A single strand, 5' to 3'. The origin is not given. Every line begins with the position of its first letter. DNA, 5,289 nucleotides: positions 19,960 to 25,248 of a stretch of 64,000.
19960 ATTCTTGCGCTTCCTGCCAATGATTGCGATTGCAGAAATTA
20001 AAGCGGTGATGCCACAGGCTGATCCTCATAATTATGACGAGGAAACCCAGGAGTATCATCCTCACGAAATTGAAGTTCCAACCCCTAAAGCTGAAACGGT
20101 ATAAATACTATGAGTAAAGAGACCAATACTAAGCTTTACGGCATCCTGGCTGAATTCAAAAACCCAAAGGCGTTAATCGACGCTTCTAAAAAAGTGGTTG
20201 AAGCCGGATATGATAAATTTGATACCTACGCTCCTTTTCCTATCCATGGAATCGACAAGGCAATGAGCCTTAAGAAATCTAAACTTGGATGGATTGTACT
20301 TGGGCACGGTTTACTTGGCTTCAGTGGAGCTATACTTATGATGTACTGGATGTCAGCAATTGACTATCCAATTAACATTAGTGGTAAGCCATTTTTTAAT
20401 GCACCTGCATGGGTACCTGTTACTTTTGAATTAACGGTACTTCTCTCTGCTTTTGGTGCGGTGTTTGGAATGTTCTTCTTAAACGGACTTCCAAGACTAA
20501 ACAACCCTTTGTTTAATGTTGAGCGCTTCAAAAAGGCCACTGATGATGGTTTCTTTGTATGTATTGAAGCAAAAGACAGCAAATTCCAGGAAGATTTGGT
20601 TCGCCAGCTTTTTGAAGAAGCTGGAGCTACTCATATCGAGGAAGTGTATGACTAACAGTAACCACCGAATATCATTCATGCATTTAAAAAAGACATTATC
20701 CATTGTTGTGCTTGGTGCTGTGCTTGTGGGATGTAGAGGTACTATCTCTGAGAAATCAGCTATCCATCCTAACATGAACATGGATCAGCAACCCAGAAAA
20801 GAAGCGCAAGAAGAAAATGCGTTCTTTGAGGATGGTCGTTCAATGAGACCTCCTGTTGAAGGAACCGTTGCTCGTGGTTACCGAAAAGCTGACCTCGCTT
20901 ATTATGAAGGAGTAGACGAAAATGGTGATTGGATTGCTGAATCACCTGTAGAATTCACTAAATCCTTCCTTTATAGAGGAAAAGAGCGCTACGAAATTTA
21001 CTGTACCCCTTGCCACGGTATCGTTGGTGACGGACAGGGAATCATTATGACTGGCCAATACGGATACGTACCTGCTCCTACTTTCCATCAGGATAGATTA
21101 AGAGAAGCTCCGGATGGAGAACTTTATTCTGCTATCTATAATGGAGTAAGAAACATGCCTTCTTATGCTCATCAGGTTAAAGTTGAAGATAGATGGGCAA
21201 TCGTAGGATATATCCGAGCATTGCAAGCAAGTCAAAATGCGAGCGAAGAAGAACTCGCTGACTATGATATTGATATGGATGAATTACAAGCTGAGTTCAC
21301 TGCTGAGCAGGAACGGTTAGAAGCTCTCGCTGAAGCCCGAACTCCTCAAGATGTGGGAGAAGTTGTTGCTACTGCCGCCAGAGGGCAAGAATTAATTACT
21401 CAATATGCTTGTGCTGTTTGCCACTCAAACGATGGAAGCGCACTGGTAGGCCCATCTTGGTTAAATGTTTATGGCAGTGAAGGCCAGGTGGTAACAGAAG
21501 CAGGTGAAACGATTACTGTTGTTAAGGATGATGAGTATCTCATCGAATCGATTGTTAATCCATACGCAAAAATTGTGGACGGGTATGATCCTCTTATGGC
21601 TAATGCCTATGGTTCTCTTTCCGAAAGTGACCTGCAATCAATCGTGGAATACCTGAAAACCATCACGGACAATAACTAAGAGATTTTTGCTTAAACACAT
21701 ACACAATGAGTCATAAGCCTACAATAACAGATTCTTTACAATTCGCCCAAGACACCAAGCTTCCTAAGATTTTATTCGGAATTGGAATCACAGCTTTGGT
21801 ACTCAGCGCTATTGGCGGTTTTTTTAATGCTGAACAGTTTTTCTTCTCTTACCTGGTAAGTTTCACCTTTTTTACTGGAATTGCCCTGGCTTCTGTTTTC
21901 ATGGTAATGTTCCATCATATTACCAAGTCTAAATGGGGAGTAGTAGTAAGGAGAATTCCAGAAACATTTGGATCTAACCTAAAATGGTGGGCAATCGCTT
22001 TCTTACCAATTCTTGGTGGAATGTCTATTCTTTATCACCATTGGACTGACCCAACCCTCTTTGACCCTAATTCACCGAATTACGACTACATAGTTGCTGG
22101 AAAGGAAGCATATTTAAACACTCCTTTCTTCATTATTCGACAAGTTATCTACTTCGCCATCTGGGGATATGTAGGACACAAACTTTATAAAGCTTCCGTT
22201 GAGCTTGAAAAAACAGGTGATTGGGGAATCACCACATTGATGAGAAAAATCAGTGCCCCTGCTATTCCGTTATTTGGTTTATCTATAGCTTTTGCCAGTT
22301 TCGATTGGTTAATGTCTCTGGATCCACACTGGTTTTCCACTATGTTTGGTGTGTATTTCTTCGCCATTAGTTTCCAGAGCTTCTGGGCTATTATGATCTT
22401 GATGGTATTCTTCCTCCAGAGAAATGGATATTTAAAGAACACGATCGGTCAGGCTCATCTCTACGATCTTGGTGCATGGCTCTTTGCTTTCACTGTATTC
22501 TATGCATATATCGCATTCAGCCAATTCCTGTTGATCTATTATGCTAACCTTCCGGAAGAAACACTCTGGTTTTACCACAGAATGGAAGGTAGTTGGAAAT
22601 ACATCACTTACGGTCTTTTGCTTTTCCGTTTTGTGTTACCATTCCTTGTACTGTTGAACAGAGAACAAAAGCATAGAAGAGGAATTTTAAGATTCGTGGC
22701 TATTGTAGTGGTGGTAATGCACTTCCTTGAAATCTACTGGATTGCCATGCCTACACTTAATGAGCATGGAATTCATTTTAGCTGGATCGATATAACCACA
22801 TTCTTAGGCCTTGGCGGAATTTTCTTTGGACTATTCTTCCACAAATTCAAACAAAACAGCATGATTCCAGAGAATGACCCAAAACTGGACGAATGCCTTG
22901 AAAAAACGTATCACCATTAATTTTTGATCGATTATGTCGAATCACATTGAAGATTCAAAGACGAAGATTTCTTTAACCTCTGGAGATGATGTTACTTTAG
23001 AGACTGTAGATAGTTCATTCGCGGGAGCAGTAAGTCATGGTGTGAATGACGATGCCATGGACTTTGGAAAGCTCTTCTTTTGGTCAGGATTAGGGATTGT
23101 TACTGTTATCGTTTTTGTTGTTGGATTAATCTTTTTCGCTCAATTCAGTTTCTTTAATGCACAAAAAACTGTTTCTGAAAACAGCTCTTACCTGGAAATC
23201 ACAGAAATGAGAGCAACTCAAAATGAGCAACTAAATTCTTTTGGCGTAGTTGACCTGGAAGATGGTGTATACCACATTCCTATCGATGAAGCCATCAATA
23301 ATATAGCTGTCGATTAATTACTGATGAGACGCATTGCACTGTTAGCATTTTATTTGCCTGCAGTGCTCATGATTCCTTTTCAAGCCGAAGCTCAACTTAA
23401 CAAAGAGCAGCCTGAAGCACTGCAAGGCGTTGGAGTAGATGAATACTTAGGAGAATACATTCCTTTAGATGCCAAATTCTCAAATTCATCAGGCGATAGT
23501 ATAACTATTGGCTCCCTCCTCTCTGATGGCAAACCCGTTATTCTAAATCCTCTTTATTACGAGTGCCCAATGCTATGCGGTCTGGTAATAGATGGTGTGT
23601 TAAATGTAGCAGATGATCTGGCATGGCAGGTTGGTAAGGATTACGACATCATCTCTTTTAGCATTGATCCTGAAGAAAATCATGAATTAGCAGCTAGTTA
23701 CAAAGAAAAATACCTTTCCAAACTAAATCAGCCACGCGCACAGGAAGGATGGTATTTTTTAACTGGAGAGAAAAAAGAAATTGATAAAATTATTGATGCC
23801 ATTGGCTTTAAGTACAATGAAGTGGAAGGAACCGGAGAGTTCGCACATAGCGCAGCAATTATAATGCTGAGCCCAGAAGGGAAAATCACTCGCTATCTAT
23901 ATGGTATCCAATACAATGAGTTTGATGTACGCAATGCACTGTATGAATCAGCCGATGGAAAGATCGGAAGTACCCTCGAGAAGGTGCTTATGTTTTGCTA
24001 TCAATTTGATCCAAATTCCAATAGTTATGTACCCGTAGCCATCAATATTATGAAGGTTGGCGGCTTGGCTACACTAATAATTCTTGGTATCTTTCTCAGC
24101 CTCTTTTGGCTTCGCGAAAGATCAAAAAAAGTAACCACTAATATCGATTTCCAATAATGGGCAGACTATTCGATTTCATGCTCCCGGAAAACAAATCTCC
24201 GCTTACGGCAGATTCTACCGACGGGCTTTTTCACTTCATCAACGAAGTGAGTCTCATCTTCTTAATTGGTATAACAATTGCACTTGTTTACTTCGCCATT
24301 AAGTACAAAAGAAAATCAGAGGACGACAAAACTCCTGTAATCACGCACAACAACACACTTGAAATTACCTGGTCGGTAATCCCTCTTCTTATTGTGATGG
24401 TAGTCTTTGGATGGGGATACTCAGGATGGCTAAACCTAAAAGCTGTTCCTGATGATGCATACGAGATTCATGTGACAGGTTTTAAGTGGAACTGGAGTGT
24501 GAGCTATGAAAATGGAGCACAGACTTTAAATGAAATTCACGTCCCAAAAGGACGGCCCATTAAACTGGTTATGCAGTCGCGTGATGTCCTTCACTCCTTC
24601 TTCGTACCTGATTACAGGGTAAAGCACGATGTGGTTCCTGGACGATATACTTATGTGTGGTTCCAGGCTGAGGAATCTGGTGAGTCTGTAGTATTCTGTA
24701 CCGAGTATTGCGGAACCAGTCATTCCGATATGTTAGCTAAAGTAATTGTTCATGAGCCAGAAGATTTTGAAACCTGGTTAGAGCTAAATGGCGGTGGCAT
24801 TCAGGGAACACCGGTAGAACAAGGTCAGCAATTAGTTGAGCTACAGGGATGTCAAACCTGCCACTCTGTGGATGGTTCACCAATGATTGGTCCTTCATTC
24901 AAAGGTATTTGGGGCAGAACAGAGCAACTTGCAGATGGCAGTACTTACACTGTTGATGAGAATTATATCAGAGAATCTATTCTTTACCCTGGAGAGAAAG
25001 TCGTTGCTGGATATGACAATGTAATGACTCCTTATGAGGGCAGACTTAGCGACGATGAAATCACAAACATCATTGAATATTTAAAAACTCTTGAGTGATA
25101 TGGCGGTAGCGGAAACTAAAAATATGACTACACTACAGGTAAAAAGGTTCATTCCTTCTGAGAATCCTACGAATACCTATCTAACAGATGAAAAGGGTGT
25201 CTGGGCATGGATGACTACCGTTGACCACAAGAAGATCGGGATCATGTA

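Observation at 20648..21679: ActE carries a second c-type domain paralogous to the cytochrome c domain fused to oxidase subunit II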

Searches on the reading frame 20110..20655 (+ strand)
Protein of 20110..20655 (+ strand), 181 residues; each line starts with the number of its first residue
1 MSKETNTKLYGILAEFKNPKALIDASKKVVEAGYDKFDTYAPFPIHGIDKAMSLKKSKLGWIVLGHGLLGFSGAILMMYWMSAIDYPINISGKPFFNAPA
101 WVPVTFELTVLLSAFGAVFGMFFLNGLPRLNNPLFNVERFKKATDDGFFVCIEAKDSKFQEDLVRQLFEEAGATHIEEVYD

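Call 4: search_protein_families(library=pfam, proteins=[window:20110-20655:+], max_evalue=0.01)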
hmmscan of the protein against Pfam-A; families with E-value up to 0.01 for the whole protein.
window:20110-20655:+ (181 aa): 1 family
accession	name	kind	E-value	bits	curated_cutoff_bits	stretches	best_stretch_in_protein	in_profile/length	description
PF11821.13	ActD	-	1.1e-67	227.3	25.7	1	10-178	1-170/170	Alternative complex III, ActD subunit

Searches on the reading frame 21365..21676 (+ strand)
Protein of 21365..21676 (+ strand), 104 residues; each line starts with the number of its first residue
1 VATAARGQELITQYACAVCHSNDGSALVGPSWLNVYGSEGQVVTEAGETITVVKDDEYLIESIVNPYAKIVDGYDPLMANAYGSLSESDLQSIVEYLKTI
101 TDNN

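Call 25: search_protein_representatives(protein=window:21365-21676:+)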
Query: 104 residues. Proteins with E-value up to 0.001 (for the whole library): 3762; up to 1e-10: 752; up to 1e-30: 19. The best 150 are listed.
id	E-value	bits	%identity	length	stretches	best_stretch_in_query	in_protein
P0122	3.1e-105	361.0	39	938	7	2-100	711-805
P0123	2.9e-61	220.0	35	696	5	4-100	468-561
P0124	5.4e-52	190.2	41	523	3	7-99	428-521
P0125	9.4e-49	179.9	42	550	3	5-101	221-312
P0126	4.4e-48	177.7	37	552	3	5-100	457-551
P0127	4.7e-47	174.4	42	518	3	7-97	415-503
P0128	1.7e-42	159.8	44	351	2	6-101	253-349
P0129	1.6e-41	156.7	46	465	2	3-102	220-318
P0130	2.1e-40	153.1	41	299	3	3-101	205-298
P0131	4.3e-35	136.1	43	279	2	5-100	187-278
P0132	2.8e-34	133.5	42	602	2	5-100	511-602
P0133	3.9e-34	133.0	43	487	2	4-102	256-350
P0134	5.5e-34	132.5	45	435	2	6-101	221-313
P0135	7.1e-34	132.2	42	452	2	4-100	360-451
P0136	8.4e-34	131.9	43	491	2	3-102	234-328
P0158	4.7e-27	110.3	42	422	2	2-101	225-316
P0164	3.1e-26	107.7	39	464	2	5-102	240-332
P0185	1.9e-20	89.1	52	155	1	4-103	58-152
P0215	1.2e-16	76.9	47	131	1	3-100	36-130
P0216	1.4e-16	76.7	49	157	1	2-100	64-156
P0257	3.6e-15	72.2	42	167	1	4-100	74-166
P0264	5.5e-15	71.6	46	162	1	4-101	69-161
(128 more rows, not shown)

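Call 31: list_cluster_members(proteins=[P0136, P0164, P0158, P0130, P0128, P0185, P0264, P0216, P0257, P0215])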
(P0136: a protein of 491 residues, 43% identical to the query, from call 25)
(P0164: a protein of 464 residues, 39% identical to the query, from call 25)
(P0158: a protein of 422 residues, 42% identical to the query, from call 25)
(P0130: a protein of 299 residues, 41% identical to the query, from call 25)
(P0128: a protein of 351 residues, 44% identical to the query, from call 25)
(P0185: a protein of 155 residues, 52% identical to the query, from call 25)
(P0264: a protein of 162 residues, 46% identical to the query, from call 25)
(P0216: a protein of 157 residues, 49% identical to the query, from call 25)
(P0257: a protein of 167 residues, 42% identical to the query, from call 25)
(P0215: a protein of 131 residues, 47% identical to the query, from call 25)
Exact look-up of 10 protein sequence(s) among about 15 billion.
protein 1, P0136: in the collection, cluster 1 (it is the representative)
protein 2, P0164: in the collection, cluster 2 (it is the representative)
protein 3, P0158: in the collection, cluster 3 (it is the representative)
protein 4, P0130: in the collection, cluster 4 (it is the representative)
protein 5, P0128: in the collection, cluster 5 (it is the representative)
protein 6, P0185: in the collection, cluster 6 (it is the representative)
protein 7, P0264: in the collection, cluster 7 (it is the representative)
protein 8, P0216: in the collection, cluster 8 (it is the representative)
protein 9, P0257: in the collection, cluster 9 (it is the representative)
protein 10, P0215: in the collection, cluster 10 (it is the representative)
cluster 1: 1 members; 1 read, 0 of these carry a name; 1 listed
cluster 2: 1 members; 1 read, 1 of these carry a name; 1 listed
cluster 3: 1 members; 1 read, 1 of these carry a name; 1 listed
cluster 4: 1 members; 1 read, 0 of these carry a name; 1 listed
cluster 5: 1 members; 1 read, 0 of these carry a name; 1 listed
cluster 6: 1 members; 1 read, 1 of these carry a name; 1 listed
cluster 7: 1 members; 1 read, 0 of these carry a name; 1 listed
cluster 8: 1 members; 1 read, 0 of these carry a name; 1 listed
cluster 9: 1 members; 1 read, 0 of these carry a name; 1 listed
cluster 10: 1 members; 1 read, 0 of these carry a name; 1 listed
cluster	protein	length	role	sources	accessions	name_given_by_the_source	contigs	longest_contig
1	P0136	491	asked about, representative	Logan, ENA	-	-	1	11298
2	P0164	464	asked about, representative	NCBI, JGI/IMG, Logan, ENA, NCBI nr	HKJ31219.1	MAG TPA: c-type cytochrome [Balneolales bacterium] | c-type cytochrome [Balneolales bacterium]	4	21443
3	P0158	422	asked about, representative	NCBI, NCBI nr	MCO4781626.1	MAG: cytochrome c [Candidatus Cloacimonetes bacterium] | cytochrome c [Candidatus Cloacimonadota bacterium]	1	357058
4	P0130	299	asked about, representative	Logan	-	-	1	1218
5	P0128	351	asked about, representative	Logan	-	-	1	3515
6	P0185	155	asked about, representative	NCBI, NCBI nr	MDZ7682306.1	MAG: cytochrome c [Fodinibius sp.] | cytochrome c [Fodinibius sp.]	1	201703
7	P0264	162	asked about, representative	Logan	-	-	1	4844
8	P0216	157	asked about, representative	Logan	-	-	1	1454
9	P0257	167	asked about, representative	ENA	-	-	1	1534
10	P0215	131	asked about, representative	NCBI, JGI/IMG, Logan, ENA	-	-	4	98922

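Call 56: search_solved_structures(query=window:21365-21676:+, max_evalue=0.001, show_alignments=1)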
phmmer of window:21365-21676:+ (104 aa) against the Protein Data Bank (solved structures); distinct sequences matched with E-value up to 0.001: 7.
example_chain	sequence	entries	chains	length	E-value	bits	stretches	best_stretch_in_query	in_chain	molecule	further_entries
1w2l_A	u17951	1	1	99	1.3e-18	70.4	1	4-98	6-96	CYTOCHROME OXIDASE SUBUNIT II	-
7zs0_A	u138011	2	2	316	1e-09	41.8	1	13-99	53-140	Hypothetical (Diheme) protein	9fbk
7zs1_A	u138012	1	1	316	1.3e-09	41.5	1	13-99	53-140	Hypothetical (Diheme) protein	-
7zs2_A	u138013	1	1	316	1.8e-09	41.1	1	13-99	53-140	Hypothetical (Diheme) protein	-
3cyt_O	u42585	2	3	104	0.0003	24.3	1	4-101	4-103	CYTOCHROME C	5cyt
1i54_A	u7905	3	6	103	0.00032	24.2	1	4-101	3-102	CYTOCHROME C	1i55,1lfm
1cyc_A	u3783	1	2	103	0.00045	23.7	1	4-101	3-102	FERROCYTOCHROME C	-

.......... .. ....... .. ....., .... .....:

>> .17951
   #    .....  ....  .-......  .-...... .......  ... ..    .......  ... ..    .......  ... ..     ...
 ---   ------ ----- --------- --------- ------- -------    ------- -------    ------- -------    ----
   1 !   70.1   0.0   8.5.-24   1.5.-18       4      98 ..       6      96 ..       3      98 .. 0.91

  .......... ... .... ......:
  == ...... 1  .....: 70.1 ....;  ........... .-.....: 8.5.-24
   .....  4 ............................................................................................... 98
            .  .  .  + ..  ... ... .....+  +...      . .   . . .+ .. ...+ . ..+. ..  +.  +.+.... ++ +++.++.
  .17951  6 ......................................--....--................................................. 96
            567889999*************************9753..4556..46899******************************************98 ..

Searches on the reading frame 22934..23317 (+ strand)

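Call 4: search_protein_families(library=pfam, proteins=[window:22934-23317:+], max_evalue=0.01)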
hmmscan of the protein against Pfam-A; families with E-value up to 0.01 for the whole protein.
window:22934-23317:+ (127 aa): 0 families

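Call 74: search_protein_families(library=ncbifam, proteins=[window:22934-23317:+], max_evalue=0.01)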
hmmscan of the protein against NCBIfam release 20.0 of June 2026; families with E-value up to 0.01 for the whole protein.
window:22934-23317:+ (127 aa): 1 family
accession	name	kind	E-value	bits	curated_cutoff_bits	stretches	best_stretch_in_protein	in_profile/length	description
NF010231.0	PRK13682.2-1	equivalog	0.007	16.6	82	1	30-66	15-51/57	hypothetical protein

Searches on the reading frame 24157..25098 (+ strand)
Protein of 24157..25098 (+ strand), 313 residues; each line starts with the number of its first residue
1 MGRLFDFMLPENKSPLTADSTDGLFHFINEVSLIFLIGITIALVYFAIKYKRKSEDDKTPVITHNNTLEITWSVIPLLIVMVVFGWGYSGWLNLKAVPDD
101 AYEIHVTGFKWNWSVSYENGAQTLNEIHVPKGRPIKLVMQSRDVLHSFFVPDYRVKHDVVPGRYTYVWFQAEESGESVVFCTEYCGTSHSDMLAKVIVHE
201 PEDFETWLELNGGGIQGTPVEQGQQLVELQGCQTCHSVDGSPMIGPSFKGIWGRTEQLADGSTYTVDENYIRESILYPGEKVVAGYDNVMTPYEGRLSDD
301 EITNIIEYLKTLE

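Call 4: search_protein_families(library=pfam, proteins=[window:24157-25098:+], max_evalue=0.01)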
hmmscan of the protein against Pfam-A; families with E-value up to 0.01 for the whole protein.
window:24157-25098:+ (313 aa): 6 families
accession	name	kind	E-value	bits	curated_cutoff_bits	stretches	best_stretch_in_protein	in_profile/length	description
PF00116.26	COX2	-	1.7e-14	54.2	22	1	125-193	46-114/120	Cytochrome C oxidase subunit II, periplasmic domain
PF02790.20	COX2_TM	-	5.7e-09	36.5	22.8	1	8-83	7-81/88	Cytochrome C oxidase subunit II, transmembrane domain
PF00034.26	Cytochrom_C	-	5.8e-09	37.6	21.3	1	220-312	1-89/90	Cytochrome c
PF13473.12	Cupredoxin_1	-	1.3e-05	25.6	27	1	114-197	24-103/104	Cupredoxin-like domain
PF13442.11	Cytochrome_CBB3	-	4.5e-05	24.1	27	1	220-309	3-68/68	Cytochrome C oxidase, cbb3-type, subunit III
PF20599.3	DUF6796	-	0.0023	18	26.9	1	22-89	90-157/225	Family of unknown function (DUF6796)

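Call 74: search_protein_families(library=ncbifam, proteins=[window:24157-25098:+], max_evalue=0.01)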
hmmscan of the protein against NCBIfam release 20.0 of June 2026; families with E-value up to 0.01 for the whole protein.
window:24157-25098:+ (313 aa): 13 families
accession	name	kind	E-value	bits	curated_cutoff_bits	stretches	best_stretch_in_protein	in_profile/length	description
TIGR02866.1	CoxB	equivalog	1.7e-57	194.3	147.7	1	21-209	9-202/202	cytochrome c oxidase subunit II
NF050117.1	aa3_CtaC_Actin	exception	1.4e-33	116.2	250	1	28-209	42-243/244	aa3-type cytochrome oxidase subunit II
TIGR01433.1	CyoA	equivalog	4.3e-20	72.1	266.2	1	30-208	37-222/226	ubiquinol oxidase subunit II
NF007816.0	PRK10525.1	equivalog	1.6e-18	66.9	511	1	32-209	51-236/318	cytochrome o ubiquinol oxidase subunit II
TIGR01432.1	QOXA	equivalog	2e-17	63.3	240.95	1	32-208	36-223/227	cytochrome aa3 quinol oxidase subunit II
NF041074.2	quin_ox_SoxA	equivalog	1.8e-07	31.1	110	1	122-195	74-150/154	proton pump complex quinol oxidase subunit SoxA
TIGR04246.1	nitrous_NosZ_Gp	equivalog_domain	4.1e-07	28.7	625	1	139-199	517-577/578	Sec-dependent nitrous-oxide reductase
TIGR04244.1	nitrous_NosZ_RR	equivalog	3e-05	22.7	625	1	124-198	548-626/627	TAT-dependent nitrous-oxide reductase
NF052460.1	L-NosZ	equivalog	0.00027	19.6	700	1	141-199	419-479/480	clade III lactonase-type nitrous-oxide reductase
TIGR04485.1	thiosulf_SoxX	equivalog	0.0014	19.3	61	1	232-312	5-78/78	sulfur oxidation c-type cytochrome SoxX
TIGR02603.1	CxxCH_TIGR02603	domain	0.0031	17.5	68.15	0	220-288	3-60/134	putative heme-binding domain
NF011054.0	PRK14486.1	equivalog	0.0032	17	447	1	220-311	215-289/294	putative bifunctional cbb3-type cytochrome c oxidase subunit II/cytochrome c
NF045849.1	ICE_MMCAP2_0565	equivalog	0.0085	15.7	40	0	24-85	13-71/80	Mbov_0395 family pilin-like conjugal transfer protein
